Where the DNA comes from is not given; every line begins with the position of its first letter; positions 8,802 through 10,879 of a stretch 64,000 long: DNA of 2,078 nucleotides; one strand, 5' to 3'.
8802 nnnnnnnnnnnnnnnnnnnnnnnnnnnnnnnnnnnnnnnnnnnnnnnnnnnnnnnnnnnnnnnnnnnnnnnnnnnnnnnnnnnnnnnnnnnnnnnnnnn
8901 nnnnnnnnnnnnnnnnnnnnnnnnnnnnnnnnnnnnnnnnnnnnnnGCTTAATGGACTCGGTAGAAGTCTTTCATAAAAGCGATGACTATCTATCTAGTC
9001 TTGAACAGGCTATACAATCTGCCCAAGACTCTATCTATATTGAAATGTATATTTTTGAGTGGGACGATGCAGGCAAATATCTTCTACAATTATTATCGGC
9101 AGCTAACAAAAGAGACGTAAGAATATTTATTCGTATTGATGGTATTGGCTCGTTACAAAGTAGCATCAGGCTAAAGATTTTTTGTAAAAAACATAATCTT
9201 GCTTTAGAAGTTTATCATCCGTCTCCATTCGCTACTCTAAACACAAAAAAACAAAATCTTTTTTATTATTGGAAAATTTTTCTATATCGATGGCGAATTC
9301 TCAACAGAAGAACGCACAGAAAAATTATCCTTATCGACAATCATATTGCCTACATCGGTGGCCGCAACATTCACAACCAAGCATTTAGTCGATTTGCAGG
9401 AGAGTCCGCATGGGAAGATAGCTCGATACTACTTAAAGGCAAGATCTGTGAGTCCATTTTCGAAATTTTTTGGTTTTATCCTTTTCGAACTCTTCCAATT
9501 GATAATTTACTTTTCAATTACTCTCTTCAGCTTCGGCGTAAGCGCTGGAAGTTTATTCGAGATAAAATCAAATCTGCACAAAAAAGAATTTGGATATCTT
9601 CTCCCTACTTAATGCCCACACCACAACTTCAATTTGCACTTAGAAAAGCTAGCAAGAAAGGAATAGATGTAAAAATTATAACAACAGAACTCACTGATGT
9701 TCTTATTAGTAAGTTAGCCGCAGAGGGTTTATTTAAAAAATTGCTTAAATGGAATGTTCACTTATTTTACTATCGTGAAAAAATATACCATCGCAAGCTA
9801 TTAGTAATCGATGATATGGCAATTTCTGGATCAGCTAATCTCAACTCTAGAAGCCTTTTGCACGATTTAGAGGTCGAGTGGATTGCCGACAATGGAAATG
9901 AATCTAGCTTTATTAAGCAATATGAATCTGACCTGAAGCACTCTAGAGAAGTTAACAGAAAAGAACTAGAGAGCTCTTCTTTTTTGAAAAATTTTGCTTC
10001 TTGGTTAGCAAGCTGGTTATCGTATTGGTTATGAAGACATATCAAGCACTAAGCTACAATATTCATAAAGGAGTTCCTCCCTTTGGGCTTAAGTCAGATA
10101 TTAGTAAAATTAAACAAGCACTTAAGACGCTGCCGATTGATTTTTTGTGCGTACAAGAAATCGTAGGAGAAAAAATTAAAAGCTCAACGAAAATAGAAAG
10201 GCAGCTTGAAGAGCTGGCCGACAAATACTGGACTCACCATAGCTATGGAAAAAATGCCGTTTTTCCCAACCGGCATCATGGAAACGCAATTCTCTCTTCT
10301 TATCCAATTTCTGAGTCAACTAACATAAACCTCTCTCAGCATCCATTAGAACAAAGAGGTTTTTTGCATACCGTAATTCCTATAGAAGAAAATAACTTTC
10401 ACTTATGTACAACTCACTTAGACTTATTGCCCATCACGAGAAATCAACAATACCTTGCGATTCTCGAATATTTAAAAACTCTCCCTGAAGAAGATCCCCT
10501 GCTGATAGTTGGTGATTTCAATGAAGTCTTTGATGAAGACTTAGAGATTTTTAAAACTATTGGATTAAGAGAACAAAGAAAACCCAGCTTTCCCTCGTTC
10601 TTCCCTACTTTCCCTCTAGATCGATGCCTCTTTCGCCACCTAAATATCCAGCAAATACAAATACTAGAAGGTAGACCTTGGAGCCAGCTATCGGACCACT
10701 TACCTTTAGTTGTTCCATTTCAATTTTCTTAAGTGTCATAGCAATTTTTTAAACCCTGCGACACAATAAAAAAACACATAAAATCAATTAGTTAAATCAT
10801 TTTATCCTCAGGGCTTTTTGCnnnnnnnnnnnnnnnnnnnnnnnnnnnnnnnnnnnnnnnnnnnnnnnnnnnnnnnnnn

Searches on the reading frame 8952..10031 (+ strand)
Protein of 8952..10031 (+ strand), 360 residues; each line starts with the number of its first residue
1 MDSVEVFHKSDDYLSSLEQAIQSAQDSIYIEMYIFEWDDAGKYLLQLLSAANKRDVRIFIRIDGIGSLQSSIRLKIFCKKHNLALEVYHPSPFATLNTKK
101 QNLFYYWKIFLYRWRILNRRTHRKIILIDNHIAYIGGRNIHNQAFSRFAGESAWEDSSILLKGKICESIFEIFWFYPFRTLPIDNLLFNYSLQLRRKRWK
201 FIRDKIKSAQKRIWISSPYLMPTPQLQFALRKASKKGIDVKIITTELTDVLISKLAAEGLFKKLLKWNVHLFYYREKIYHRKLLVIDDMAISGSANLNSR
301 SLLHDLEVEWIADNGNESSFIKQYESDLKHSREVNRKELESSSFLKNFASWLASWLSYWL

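Call 22: search_protein_families(library=pfam, proteins=[window:8952-10031:+], max_evalue=0.001)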
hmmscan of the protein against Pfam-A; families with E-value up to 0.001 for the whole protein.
window:8952-10031:+ (360 aa): 2 families
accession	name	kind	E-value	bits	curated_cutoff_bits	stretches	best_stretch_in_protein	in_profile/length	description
PF13091.12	PLDc_2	-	2.4e-34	118.5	27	2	203-329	2-129/132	PLD-like domain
PF00614.28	PLDc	-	2.7e-11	43.4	21.9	2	278-301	4-28/28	Phospholipase D Active site motif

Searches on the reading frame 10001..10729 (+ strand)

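Call 22: search_protein_families(library=pfam, proteins=[window:10001-10729:+], max_evalue=0.001)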
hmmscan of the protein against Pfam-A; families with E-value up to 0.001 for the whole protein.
window:10001-10729:+ (243 aa): 1 family
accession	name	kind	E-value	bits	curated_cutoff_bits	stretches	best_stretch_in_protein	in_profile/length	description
PF03372.29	Exo_endo_phos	-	2.6e-14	53.9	24.5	1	17-233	1-225/225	Endonuclease/Exonuclease/phosphatase family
